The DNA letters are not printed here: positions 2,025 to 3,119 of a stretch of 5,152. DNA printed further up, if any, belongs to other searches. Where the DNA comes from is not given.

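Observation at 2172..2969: Tat-exported protein with the two H-x-T-x motifs of the 2H (LigT-like) phosphoesterase superfamily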

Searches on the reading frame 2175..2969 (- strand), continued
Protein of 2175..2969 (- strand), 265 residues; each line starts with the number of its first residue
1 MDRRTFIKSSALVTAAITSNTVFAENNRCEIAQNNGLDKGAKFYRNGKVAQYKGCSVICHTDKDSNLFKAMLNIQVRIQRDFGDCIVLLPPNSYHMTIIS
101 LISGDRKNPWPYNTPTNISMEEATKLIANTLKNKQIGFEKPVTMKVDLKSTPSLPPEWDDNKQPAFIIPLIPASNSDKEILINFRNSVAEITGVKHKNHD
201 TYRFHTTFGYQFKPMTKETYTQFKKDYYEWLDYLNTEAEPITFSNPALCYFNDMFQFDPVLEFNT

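Call 45: find_encoding_contigs(protein=P0048, flank=6000, max_places=2)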
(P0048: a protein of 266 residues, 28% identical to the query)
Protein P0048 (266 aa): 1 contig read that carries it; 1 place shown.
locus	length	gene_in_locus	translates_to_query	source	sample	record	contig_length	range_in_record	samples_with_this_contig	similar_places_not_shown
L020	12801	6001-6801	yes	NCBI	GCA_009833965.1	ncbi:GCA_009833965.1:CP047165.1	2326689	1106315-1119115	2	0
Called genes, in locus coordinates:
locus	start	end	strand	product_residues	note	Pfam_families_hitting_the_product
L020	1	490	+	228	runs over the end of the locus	PF01618:MotA_ExbB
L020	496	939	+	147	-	PF02472:ExbD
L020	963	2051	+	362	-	-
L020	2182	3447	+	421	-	PF04052:TolB_N, PF00930:DPPIV_N (faint), PF26550:Tricorn_2nd, PF23381:Beta-prop_IFT122_1st (weak), PF26549:Tricorn_N, PF07676:PD40, PF26549:Tricorn_N, PF07676:PD40, +1 more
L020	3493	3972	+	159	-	PF00691:OmpA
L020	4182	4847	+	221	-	PF13174:TPR_6 (faint), PF13432:TPR_16 (faint), PF13525:YfiO (faint)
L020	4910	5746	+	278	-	PF07224:Chlorophyllase, PF00561:Abhydrolase_1, PF12697:Abhydrolase_6, PF12146:Hydrolase_4 (weak)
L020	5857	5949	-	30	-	-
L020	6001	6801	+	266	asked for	PF08975:2H-phosphodiest, PF13563:2_5_RNA_ligase2 (faint)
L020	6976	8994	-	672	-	PF05159:Capsule_synth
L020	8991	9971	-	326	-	PF13524:Glyco_trans_1_2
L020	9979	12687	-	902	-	PF19786:DUF6270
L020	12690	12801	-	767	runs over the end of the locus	PF13524:Glyco_trans_1_2, PF00535:Glycos_transf_2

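Call 46: find_encoding_contigs(protein=P0008, flank=6000, max_places=2)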
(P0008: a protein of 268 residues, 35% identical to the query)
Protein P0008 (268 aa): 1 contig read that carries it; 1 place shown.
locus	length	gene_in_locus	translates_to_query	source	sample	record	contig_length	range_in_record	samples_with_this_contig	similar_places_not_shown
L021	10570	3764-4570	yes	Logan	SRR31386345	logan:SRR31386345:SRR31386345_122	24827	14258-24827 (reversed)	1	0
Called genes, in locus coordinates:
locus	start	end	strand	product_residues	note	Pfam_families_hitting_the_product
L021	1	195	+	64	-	?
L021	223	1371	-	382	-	PF12802:MarR_2 (weak), PF00480:ROK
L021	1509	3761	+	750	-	PF07715:Plug, PF14905:OMP_b-brl_3 (faint), PF00593:TonB_dep_Rec_b-barrel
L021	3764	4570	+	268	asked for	PF08975:2H-phosphodiest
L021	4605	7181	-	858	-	PF07715:Plug, PF00593:TonB_dep_Rec_b-barrel, PF14905:OMP_b-brl_3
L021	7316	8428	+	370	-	PF00480:ROK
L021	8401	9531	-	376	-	PF16670:PI-PLC-C1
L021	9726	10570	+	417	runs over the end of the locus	PF13347:MFS_2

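Call 47: find_encoding_contigs(protein=P0021, flank=6000, max_places=2)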
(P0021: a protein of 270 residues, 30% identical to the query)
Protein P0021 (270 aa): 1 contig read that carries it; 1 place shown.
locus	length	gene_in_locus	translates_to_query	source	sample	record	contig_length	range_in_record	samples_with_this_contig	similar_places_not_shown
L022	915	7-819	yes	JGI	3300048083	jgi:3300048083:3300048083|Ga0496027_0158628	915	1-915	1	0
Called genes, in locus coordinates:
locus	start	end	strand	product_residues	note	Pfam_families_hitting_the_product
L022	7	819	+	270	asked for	PF08975:2H-phosphodiest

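Call 48: find_encoding_contigs(protein=P0054, flank=6000, max_places=2)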
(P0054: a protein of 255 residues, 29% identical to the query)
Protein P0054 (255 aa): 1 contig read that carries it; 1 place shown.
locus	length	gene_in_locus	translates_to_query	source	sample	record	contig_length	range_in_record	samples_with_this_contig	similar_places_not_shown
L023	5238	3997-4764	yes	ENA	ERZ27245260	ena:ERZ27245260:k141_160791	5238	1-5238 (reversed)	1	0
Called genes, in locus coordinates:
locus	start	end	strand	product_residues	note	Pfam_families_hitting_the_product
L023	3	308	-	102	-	?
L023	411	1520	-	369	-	PF12802:MarR_2 (weak), PF00480:ROK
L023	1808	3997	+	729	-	PF07715:Plug, PF00593:TonB_dep_Rec_b-barrel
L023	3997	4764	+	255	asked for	PF08975:2H-phosphodiest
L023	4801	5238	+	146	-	?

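Call 49: get_annotated_region(hit=H67, flank=6000)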
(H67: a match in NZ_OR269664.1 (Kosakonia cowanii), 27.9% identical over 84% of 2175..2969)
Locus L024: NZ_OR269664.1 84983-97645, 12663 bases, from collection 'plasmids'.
description: Kosakonia cowanii strain Ch1 plasmid p128063, complete sequence
organism: Kosakonia cowanii (NCBI taxid 208223)
taxonomy: Bacteria; Pseudomonadota; Gammaproteobacteria; Enterobacterales; Enterobacteriaceae; Kosakonia; Kosakonia cowanii
host: -; source: -; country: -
typing (MOB-suite, as given by PLSDB): conjugative; relaxase MOBF; mating-pair formation MPF_F
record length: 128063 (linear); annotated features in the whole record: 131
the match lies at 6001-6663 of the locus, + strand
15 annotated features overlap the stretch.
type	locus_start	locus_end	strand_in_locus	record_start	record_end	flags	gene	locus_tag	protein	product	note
CDS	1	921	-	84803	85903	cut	-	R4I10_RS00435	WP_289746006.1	extracellular solute-binding protein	-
CDS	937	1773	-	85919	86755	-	-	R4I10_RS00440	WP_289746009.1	ABC transporter permease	GO:0055085 - transmembrane transport [Evidence IEA]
CDS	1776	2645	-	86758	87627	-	-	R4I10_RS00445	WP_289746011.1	ABC transporter permease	GO:0055085 - transmembrane transport [Evidence IEA]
CDS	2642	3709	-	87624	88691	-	-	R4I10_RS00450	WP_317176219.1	ABC transporter ATP-binding protein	-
CDS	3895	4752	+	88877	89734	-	-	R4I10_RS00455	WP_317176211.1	glycerophosphodiester phosphodiesterase family protein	GO:0006629 - lipid metabolic process [Evidence IEA]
CDS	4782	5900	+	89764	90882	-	-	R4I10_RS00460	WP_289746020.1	ROK family transcriptional regulator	GO:0006355 - regulation of DNA-templated transcription [Evidence IEA]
CDS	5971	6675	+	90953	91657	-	-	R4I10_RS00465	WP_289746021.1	DUF1868 domain-containing protein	-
CDS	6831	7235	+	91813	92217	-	-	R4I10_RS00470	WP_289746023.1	hypothetical protein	-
CDS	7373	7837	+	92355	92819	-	-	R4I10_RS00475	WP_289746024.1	hypothetical protein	-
CDS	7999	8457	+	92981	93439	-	-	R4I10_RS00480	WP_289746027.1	hypothetical protein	-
CDS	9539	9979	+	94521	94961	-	-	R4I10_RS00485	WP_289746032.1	GNAT family N-acetyltransferase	-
CDS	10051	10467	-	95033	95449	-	-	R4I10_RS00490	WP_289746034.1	PIN domain-containing protein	-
CDS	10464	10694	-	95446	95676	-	vapB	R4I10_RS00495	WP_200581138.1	type II toxin-antitoxin system VapB family antitoxin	-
CDS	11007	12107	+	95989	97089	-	-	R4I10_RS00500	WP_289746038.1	nucleotide-binding protein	-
CDS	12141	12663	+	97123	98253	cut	-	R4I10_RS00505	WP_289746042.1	DUF4238 domain-containing protein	-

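Call 50: get_annotated_region(hit=H70, flank=6000)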
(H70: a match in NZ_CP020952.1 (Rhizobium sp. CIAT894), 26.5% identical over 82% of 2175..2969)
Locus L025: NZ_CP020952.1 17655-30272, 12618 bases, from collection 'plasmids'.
description: Rhizobium sp. CIAT894 plasmid pRheCIAT894e, complete sequence
organism: Rhizobium sp. CIAT894 (NCBI taxid 2020312)
taxonomy: Bacteria; Pseudomonadota; Alphaproteobacteria; Hyphomicrobiales; Rhizobiaceae; Rhizobium; Rhizobium sp. CIAT894
host: -; source: -; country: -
typing (MOB-suite, as given by PLSDB): non-mobilizable
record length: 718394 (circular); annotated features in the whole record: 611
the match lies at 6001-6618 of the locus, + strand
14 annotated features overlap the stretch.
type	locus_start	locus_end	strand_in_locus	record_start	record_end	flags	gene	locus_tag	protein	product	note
CDS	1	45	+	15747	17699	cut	-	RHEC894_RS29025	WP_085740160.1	ATP-binding protein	-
CDS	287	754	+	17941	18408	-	-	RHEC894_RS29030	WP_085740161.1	response regulator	GO:0000160 - phosphorelay signal transduction system [Evidence IEA]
CDS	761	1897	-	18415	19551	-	-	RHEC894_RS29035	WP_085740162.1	ROK family transcriptional regulator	GO:0006355 - regulation of DNA-templated transcription [Evidence IEA]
CDS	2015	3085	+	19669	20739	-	-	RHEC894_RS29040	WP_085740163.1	ABC transporter ATP-binding protein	-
CDS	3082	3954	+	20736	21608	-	-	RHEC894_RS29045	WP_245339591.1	ABC transporter permease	GO:0055085 - transmembrane transport [Evidence IEA]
CDS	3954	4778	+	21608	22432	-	-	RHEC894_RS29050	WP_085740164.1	ABC transporter permease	GO:0055085 - transmembrane transport [Evidence IEA]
CDS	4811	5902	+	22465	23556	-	-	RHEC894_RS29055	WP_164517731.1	extracellular solute-binding protein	-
CDS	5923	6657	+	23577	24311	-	-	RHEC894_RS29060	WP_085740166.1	DUF1868 domain-containing protein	-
CDS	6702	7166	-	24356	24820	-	-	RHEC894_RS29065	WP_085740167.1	nuclear transport factor 2 family protein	-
CDS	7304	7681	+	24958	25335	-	-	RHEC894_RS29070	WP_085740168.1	helix-turn-helix domain-containing protein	-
CDS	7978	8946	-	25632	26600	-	-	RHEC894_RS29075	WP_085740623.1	zinc-dependent alcohol dehydrogenase family protein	-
CDS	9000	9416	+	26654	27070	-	-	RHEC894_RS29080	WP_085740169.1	thioesterase family protein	-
CDS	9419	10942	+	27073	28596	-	-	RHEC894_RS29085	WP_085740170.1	AMP-binding protein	-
CDS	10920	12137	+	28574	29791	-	-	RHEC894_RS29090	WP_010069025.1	thiolase family protein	GO:0006635 - fatty acid beta-oxidation [Evidence IEA]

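Call 51: get_annotated_region(hit=H72, flank=6000)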
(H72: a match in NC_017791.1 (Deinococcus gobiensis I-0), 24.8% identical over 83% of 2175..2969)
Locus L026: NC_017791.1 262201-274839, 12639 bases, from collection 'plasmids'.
description: Deinococcus gobiensis I-0 plasmid P2, complete sequence
organism: Deinococcus gobiensis I-0 (NCBI taxid 745776)
taxonomy: Bacteria; Deinococcota; Deinococci; Deinococcales; Deinococcaceae; Deinococcus; Deinococcus gobiensis; Deinococcus gobiensis I-0
host: -; source: -; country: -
typing (MOB-suite, as given by PLSDB): non-mobilizable; replicon rep_cluster_1552; mating-pair formation MPF_T
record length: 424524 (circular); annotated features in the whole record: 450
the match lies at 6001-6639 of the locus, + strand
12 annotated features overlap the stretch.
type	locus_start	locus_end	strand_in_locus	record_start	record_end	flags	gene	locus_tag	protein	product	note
CDS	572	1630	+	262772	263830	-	-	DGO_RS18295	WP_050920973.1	LacI family DNA-binding transcriptional regulator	GO:0006351 - DNA-templated transcription [Evidence IEA]; GO:0045892 - negative regulation of DNA-templated ...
CDS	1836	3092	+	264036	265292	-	-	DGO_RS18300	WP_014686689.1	extracellular solute-binding protein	-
CDS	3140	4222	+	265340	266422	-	-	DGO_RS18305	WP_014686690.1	ABC transporter ATP-binding protein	-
CDS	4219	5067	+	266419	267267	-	-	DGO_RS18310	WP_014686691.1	ABC transporter permease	GO:0055085 - transmembrane transport [Evidence IEA]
CDS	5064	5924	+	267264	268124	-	-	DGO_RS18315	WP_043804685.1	ABC transporter permease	GO:0055085 - transmembrane transport [Evidence IEA]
CDS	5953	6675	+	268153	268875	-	-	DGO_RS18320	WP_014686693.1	DUF1868 domain-containing protein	-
CDS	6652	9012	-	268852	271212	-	-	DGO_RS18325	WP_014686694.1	putative Cytosolic Protein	-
CDS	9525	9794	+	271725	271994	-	-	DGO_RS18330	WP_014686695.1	immunity 22 family protein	-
CDS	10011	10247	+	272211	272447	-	-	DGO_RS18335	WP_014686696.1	hypothetical protein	-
CDS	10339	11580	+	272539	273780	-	-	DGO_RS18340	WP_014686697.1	hypothetical protein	-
CDS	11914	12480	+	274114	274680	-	-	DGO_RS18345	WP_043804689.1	SMI1/KNR4 family protein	-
CDS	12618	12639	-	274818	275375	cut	-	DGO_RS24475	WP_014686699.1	DUF6210 family protein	-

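Call 52: get_annotated_region(hit=H68, flank=6000)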
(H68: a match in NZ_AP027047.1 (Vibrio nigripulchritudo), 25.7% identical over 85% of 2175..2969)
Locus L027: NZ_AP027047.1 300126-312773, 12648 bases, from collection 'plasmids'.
description: Vibrio nigripulchritudo strain TUMSAT-V.nig1 plasmid pTUMSAT-V.nig1-1, complete sequence
organism: Vibrio nigripulchritudo (NCBI taxid 28173)
taxonomy: Bacteria; Pseudomonadota; Gammaproteobacteria; Vibrionales; Vibrionaceae; Vibrio; Vibrio nigripulchritudo
host: -; source: Penaeus vannamei,cell culture,Circulating aquarium; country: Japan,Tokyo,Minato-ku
typing (MOB-suite, as given by PLSDB): conjugative; relaxase MOBF; mating-pair formation MPF_F
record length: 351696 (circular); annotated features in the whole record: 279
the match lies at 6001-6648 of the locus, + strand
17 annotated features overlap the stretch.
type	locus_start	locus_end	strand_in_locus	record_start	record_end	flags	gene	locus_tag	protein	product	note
CDS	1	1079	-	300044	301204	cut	-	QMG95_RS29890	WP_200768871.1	acyl-CoA dehydrogenase family protein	-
CDS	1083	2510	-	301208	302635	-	-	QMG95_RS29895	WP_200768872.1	FAD-dependent oxidoreductase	-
CDS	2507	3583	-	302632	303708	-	-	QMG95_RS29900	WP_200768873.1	GNAT family N-acetyltransferase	-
CDS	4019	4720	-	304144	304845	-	-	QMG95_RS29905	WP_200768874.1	LuxR family transcriptional regulator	-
CDS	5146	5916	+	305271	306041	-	-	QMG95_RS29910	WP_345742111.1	ATP-binding cassette domain-containing protein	-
CDS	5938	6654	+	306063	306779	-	-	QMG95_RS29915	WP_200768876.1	DUF1868 domain-containing protein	-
CDS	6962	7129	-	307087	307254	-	-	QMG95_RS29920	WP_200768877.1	hypothetical protein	-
CDS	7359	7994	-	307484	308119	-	-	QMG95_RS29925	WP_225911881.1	hypothetical protein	-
CDS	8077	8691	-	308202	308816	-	-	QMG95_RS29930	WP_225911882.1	ABC transporter substrate-binding protein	-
CDS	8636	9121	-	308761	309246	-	-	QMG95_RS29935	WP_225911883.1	SgrR family transcriptional regulator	-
CDS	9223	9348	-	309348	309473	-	-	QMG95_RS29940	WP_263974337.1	hypothetical protein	-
CDS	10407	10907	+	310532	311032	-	-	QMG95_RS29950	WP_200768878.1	hypothetical protein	-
CDS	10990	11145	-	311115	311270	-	-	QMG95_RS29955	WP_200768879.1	hypothetical protein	-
CDS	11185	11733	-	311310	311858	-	-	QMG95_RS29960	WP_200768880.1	GNAT family N-acetyltransferase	-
CDS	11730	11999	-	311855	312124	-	-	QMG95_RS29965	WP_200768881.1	DUF1778 domain-containing protein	-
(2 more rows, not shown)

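Call 54: get_annotated_region(hit=H71, flank=6000)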
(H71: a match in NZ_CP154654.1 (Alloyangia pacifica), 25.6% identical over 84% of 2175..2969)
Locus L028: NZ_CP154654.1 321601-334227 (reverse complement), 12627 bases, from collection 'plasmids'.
description: Alloyangia pacifica strain T6124 plasmid plas3, complete sequence
organism: Alloyangia pacifica (NCBI taxid 311180)
taxonomy: Bacteria; Pseudomonadota; Alphaproteobacteria; Rhodobacterales; Roseobacteraceae; Alloyangia; Alloyangia pacifica
host: -; source: -; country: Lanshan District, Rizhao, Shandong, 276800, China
typing (MOB-suite, as given by PLSDB): non-mobilizable; replicon rep_cluster_567
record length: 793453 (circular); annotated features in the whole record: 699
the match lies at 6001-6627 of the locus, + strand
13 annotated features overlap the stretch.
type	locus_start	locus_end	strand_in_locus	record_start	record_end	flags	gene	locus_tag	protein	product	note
CDS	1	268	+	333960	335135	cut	-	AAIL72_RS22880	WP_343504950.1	MFS transporter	GO:0055085 - transmembrane transport [Evidence IEA]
CDS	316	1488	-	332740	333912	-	-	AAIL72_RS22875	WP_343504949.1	ROK family protein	-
CDS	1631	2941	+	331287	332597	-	-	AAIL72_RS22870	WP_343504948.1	extracellular solute-binding protein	-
CDS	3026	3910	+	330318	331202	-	-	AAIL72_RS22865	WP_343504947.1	sugar ABC transporter permease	-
CDS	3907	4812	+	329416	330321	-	-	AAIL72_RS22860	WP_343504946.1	ABC transporter permease subunit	GO:0055085 - transmembrane transport [Evidence IEA]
CDS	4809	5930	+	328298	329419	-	ugpC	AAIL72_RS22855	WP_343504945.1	sn-glycerol-3-phosphate ABC transporter ATP-binding protein UgpC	-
CDS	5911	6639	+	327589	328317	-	-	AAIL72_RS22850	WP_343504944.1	DUF1868 domain-containing protein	-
CDS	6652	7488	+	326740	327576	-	-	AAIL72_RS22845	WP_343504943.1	inositol monophosphatase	-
CDS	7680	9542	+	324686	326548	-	-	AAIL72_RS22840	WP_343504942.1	PhoX family phosphatase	-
CDS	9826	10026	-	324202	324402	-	-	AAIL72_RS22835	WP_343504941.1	hypothetical protein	-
CDS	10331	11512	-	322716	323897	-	-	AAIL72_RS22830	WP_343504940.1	GAK system CofD-like protein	-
CDS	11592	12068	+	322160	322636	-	-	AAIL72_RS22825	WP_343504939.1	NUDIX domain-containing protein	-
CDS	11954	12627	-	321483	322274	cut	-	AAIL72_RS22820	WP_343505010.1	carbohydrate ABC transporter permease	GO:0008643 - carbohydrate transport [Evidence IEA]; GO:0055085 - transmembrane transport [Evidence IEA]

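Call 55: get_annotated_region(hit=H74, flank=6000)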
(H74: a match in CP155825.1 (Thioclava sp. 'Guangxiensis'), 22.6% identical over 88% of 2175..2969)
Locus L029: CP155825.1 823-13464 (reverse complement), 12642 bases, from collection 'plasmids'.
description: Thioclava sp. 'Guangxiensis' plasmid p4, complete sequence
organism: Thioclava sp. 'Guangxiensis' (NCBI taxid 3149044)
taxonomy: Bacteria; Pseudomonadota; Alphaproteobacteria; Rhodobacterales; Paracoccaceae; Thioclava; Thioclava sp. 'Guangxiensis'
host: -; source: Bruguiera gymnorhiza,pure culture,mangrove soil; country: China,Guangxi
typing (MOB-suite, as given by PLSDB): mobilizable; relaxase MOBP
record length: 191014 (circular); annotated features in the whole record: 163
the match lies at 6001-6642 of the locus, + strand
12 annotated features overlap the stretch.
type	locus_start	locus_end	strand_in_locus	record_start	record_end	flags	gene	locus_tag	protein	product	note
CDS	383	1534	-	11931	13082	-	-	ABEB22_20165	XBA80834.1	ROK family transcriptional regulator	-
CDS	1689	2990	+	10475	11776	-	-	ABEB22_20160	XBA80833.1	extracellular solute-binding protein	-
CDS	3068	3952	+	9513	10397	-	-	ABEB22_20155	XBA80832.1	sugar ABC transporter permease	-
CDS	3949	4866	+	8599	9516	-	-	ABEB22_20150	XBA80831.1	ABC transporter permease subunit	-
CDS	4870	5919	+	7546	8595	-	ugpC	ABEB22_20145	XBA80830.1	sn-glycerol-3-phosphate ABC transporter ATP-binding protein UgpC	-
CDS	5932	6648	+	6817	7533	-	-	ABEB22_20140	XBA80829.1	DUF1868 domain-containing protein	-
CDS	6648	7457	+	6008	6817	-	-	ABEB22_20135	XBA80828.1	inositol monophosphatase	-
CDS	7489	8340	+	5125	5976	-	-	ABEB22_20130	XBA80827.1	glycerophosphodiester phosphodiesterase family protein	-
CDS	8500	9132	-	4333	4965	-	-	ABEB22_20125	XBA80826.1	tyrosine-type recombinase/integrase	-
CDS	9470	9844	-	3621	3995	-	-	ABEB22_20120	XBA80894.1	helix-turn-helix domain-containing protein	-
CDS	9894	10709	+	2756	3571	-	-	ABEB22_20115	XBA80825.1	SDR family NAD(P)-dependent oxidoreductase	-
CDS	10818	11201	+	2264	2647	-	-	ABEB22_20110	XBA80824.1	VOC family protein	-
